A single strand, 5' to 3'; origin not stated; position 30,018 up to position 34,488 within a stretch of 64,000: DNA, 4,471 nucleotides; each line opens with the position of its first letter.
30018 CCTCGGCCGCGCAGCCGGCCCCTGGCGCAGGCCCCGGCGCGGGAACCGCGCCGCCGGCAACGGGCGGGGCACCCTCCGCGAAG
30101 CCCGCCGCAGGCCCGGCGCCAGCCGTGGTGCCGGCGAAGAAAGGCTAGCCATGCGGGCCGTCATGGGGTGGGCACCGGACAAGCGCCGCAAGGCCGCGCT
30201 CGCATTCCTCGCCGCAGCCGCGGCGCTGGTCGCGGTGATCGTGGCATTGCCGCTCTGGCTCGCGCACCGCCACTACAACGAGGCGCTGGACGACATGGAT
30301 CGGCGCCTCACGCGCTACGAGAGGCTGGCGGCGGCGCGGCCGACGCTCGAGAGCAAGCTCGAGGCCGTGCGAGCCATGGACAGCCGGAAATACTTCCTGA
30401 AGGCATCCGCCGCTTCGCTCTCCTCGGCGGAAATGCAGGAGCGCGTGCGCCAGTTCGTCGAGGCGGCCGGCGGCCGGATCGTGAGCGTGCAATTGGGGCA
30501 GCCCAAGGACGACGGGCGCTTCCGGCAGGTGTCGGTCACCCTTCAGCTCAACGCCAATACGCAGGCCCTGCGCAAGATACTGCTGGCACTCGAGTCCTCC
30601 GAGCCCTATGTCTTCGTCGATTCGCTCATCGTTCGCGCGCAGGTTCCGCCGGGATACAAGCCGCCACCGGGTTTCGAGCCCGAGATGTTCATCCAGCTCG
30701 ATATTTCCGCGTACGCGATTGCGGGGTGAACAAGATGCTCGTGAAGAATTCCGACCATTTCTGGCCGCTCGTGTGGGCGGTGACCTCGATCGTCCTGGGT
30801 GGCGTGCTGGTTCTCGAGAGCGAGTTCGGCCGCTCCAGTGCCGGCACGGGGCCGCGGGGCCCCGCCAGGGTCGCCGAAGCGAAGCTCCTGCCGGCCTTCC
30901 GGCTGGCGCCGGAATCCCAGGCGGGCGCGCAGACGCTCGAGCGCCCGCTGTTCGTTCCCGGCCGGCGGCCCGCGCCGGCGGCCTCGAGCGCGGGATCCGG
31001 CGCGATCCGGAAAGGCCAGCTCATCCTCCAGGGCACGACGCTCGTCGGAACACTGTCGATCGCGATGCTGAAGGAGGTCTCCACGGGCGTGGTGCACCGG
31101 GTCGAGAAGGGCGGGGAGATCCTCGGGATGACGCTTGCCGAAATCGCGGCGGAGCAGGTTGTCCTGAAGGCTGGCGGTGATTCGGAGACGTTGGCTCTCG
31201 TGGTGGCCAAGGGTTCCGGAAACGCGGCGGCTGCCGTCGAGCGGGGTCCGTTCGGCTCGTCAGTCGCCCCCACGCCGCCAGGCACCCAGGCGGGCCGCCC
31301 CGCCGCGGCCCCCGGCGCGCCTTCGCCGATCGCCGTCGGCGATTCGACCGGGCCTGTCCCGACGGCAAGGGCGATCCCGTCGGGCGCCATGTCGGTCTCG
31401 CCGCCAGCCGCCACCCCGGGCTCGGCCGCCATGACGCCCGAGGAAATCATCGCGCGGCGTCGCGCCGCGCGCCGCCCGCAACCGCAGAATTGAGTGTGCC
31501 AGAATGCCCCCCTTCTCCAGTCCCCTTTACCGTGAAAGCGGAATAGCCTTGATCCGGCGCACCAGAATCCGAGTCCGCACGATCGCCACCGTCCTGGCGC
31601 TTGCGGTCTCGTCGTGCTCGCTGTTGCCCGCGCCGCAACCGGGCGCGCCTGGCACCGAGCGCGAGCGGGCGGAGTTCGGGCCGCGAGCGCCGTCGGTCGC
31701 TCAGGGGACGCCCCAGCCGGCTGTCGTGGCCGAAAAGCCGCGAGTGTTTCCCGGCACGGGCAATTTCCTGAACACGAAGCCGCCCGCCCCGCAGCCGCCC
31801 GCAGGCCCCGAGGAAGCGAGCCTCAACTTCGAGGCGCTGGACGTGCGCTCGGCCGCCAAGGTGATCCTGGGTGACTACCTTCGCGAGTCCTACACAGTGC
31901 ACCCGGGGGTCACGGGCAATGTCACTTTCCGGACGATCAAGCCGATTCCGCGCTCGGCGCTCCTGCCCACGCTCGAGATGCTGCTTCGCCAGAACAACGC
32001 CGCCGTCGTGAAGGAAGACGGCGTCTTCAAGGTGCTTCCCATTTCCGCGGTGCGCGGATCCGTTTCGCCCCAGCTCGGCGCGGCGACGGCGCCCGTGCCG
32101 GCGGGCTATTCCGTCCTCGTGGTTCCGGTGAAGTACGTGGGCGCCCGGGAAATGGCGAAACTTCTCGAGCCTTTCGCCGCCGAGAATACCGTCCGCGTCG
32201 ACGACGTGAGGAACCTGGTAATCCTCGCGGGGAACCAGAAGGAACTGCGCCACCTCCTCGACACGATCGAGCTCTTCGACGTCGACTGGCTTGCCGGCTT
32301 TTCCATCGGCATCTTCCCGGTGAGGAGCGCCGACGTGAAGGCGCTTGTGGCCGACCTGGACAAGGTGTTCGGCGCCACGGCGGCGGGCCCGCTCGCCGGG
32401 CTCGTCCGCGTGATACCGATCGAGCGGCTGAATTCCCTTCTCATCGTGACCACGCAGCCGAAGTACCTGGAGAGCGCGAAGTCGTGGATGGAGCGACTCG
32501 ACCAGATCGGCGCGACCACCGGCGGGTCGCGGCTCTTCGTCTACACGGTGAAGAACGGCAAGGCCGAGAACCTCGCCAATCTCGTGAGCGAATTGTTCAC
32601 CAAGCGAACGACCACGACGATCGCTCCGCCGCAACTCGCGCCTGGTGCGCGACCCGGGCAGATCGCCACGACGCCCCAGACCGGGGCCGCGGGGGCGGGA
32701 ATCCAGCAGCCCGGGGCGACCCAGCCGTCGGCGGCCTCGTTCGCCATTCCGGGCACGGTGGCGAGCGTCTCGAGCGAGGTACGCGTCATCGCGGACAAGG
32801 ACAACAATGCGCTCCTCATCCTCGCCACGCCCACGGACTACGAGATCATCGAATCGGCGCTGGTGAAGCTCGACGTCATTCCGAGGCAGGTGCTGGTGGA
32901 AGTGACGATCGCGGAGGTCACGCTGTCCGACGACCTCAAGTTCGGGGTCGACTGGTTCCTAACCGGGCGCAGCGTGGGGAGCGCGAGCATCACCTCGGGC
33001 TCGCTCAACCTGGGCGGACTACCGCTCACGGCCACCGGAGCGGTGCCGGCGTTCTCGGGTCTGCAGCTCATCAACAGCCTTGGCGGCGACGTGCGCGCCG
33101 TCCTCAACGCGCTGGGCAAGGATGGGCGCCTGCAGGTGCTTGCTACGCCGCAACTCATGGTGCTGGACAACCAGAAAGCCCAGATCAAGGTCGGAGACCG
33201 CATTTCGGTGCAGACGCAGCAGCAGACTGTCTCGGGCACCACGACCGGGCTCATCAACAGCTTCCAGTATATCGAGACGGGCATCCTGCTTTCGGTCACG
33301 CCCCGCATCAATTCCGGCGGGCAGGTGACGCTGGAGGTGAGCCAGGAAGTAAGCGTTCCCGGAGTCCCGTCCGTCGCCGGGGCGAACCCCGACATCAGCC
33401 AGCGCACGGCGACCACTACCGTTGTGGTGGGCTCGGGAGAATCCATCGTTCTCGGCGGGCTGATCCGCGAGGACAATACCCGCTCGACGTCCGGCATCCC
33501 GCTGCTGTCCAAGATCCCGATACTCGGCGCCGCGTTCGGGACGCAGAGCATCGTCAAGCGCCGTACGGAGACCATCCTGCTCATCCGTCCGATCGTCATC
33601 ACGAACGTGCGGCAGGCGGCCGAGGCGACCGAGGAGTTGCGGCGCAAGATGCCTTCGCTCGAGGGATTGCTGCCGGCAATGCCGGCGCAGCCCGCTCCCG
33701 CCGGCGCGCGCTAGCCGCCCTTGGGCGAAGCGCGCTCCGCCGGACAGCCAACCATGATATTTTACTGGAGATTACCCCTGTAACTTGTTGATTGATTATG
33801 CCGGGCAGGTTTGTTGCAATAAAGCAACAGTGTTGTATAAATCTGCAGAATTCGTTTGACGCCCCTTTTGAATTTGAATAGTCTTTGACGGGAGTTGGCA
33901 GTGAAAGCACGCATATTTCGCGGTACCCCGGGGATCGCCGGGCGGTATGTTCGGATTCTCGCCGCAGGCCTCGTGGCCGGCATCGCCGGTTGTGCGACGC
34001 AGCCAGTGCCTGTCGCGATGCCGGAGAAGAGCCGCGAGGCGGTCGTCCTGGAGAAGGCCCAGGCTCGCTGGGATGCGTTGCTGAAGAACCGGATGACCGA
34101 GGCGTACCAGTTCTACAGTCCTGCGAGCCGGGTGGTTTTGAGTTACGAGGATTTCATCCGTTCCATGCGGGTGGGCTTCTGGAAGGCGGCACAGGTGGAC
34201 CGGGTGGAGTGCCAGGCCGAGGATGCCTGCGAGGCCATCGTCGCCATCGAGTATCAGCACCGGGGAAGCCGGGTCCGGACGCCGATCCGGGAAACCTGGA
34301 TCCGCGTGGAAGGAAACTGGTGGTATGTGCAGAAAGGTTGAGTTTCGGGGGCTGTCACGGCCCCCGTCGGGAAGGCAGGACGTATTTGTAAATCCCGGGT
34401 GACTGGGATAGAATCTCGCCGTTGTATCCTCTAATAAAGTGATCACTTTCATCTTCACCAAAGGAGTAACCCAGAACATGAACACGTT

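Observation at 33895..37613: Three consecutive exported proteins of unrecognised families directly after the secretin gene: candidate dedicated T2SS cargo or S-layer-like module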

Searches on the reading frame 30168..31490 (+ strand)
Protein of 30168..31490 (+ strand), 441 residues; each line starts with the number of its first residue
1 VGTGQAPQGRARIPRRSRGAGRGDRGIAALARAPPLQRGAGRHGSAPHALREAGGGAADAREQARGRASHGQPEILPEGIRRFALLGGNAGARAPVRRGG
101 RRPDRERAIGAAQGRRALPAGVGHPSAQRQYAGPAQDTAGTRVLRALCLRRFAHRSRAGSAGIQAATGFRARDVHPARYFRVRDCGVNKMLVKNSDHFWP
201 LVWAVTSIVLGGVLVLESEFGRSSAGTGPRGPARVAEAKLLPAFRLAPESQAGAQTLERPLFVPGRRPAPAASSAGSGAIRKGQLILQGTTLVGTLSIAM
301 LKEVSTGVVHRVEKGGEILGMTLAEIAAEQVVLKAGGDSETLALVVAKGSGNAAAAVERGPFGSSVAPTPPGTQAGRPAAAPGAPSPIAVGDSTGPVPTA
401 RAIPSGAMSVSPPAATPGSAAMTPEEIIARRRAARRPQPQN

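Call 8: search_protein_families(library=pfam, proteins=[window:30168-31490:+], max_evalue=0.001)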
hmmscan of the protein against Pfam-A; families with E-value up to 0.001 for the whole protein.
window:30168-31490:+ (441 aa): 0 families

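Call 68: search_protein_families(library=ncbifam, proteins=[window:30168-31490:+], max_evalue=0.00001)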
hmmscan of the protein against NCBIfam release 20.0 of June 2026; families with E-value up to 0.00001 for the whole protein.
window:30168-31490:+ (441 aa): 1 family
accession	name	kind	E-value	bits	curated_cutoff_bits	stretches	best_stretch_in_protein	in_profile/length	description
NF041470.1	sec_prot_XpsN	equivalog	2.6e-07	30.5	400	1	245-434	58-246/260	type II secretion system protein XpsN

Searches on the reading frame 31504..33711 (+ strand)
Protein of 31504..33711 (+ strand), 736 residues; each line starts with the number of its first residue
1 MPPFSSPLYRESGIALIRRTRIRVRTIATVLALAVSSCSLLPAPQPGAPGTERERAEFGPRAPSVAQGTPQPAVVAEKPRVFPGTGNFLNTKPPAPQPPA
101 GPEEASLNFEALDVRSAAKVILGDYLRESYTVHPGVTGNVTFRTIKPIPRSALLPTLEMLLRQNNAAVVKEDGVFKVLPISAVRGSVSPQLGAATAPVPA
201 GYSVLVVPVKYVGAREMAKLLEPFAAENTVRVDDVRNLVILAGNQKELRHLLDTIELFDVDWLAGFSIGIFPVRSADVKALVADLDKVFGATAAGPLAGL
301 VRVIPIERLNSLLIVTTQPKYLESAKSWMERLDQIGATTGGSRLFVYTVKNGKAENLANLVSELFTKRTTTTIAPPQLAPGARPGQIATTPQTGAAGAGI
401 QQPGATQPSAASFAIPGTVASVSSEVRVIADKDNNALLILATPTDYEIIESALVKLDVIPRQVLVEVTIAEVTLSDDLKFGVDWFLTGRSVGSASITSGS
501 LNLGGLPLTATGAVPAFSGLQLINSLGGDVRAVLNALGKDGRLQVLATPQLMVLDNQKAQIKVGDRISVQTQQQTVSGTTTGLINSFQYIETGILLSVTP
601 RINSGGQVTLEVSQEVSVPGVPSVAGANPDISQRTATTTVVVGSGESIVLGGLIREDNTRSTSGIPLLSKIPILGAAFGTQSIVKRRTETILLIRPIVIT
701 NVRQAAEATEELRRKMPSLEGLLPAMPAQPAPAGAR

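Call 7: search_protein_families(library=pfam, proteins=[window:31504-33711:+], max_evalue=0.001)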
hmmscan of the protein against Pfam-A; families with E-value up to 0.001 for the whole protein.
window:31504-33711:+ (736 aa): 3 families
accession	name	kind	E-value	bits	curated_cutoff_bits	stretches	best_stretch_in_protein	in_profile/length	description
PF00263.26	Secretin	-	8.4e-47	159.3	27.5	1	536-699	1-168/169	Bacterial type II and III secretion system protein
PF03958.22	Secretin_N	-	7.2e-26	90.6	28.2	3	345-462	2-69/69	Bacterial type II/III secretion system short domain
PF21305.2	type_II_gspD_N0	-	1e-08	35.4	27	1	107-177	1-71/71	GspD-like, N0 domain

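Call 68: search_protein_families(library=ncbifam, proteins=[window:31504-33711:+], max_evalue=0.00001)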
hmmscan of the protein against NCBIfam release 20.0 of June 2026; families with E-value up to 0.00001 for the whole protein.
window:31504-33711:+ (736 aa): 9 families
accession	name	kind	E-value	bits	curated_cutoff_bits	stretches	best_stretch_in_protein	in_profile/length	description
TIGR02517.1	type_II_gspD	equivalog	1.3e-130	436.8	351.35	1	107-706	1-597/600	type II secretion system secretin GspD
TIGR02519.1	pilus_MshL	equivalog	7.2e-47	159.8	250.2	1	429-699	2-290/290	pilus (MSHA type) biogenesis protein MshL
TIGR02515.1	IV_pilus_PilQ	subfamily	1.3e-42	146.3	284.35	1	422-699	131-427/428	type IV pilus secretin PilQ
TIGR02516.1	type_III_yscC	equivalog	3.1e-34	118.3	238.45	1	421-700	194-462/463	type III secretion system outer membrane ring subunit SctC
NF010083.0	PRK13568.1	equivalog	2.7e-32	112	554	1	422-700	148-418/419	DNA uptake porin HofQ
NF011873.0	PRK15346.1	equivalog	2.3e-22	79.4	524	1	406-700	217-495/499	EscC/YscC/HrcC family type III secretion system outer membrane ring protein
NF007851.2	PRK10560.1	exception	7.5e-19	67.8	598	1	422-700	140-410/412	DNA uptake porin HofQ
NF042912.1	Amuc_1098_fam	equivalog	1.3e-12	46.6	750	1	631-695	728-792/805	Amuc_1098 family type IV pilus outer membrane protein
TIGR02520.1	pilus_B_mal_scr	equivalog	3.4e-11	42.4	287.65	1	427-698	238-513/513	PilN family type IVB pilus formation outer membrane protein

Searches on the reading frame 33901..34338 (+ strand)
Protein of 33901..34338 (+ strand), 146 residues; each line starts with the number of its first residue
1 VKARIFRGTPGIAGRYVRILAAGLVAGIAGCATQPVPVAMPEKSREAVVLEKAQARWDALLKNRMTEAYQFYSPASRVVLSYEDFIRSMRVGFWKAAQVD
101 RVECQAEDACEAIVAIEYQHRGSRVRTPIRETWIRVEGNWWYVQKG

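Call 5: search_protein_families(library=pfam, proteins=[window:33901-34338:+], max_evalue=1)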
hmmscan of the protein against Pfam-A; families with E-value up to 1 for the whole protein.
window:33901-34338:+ (146 aa): 2 families
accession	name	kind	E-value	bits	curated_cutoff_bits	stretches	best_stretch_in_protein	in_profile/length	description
PF16156.12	DUF4864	-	0.038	14.7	27.1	1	54-111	13-71/117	Domain of unknown function (DUF4864)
PF21540.3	Choline_bind_4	-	0.12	12.8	27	1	137-146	9-18/21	Choline-binding repeat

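Call 6: search_protein_families(library=ncbifam, proteins=[window:33901-34338:+], max_evalue=1)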
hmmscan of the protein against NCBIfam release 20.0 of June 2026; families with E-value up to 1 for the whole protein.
window:33901-34338:+ (146 aa): 1 family
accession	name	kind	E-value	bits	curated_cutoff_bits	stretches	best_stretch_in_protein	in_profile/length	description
NF003262.0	PRK04233.1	equivalog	0.052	13.6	204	1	54-143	39-126/129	hypothetical protein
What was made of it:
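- On NpdA S-layer protein family: No Pfam or NCBIfam hit (calls 5, 6).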

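Call 51: search_protein_families(library=pfam, alignment_id=A4, max_evalue=1)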
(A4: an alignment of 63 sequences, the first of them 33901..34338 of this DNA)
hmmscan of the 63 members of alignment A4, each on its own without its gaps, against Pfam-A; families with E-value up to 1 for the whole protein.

A. member 1, window:33901-34338:+ (146 aa): 2 families
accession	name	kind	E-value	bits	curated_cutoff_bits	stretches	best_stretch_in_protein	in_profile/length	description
PF16156.12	DUF4864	-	0.038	14.7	27.1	1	54-111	13-71/117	Domain of unknown function (DUF4864)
PF21540.3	Choline_bind_4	-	0.12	12.8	27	1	137-146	9-18/21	Choline-binding repeat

B. families by the number of members that match (of 63 scanned): 31 families (the first 25 are shown)
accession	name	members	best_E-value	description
PF16156.12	DUF4864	21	0.00082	Domain of unknown function (DUF4864)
PF21540.3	Choline_bind_4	4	0.12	Choline-binding repeat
PF14534.12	DUF4440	3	0.056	Domain of unknown function (DUF4440)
PF20101.4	DUF6491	3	0.15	Family of unknown function (DUF6491)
PF23880.1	DUF7233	2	0.0012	Domain of unknown function (DUF7233)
PF12680.13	SnoaL_2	2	0.0067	SnoaL-like domain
PF23964.1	DUF7292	2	0.01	Family of unknown function (DUF7292)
PF05586.16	Ant_C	2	0.074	Anthrax receptor C-terminus region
PF01175.24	Urocanase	2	0.13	Urocanase Rossmann-like domain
PF19544.4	DUF6068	1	0.021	Family of unknown function (DUF6068)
PF01473.26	Choline_bind_1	1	0.021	Putative cell wall binding repeat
PF01054.23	MMTV_SAg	1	0.027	Mouse mammary tumour virus superantigen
PF15911.12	Beta-prop_WDR19_2nd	1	0.03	WDR19 second beta-propeller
PF24673.1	Blr_divisome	1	0.035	Divisome-associated membrane protein Blr family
PF20161.5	VpsR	1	0.041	VpsR domain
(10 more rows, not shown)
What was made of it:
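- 33901..34341 (+): P1: a small outer-membrane-type lipoprotein (mature form about 13.5 kDa, Ala at +2) with faint NTF2/SnoaL-like similarity. It is the conserved partner encoded directly upstream of npdA. Weak DUF4864/SnoaL hits in 21 of 63 members (call 51).
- On T2SS pilotin (PulS/OutS or AspS families), considered for P1: The recurrent weak hits were NTF2-like: DUF4864 in 21 of 63, also SnoaL_2 and DUF4440 (call 51).
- The recurrent weak hits are to NTF2-like families such as DUF4864 and SnoaL_2 (call 51).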

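Call 52: search_solved_structures(query=A4, max_evalue=10)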
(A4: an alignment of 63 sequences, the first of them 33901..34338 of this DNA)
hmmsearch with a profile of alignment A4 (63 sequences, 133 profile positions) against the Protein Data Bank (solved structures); distinct sequences matched with E-value up to 10: 1.
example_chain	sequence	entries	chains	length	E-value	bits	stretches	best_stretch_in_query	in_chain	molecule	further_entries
5xe3_F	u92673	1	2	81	0.93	12.6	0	30-57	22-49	Probable antitoxin MazE4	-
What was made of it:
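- Tried and rejected: A profile of 63 P1 homologues against PDB sequences also found nothing (call 52).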
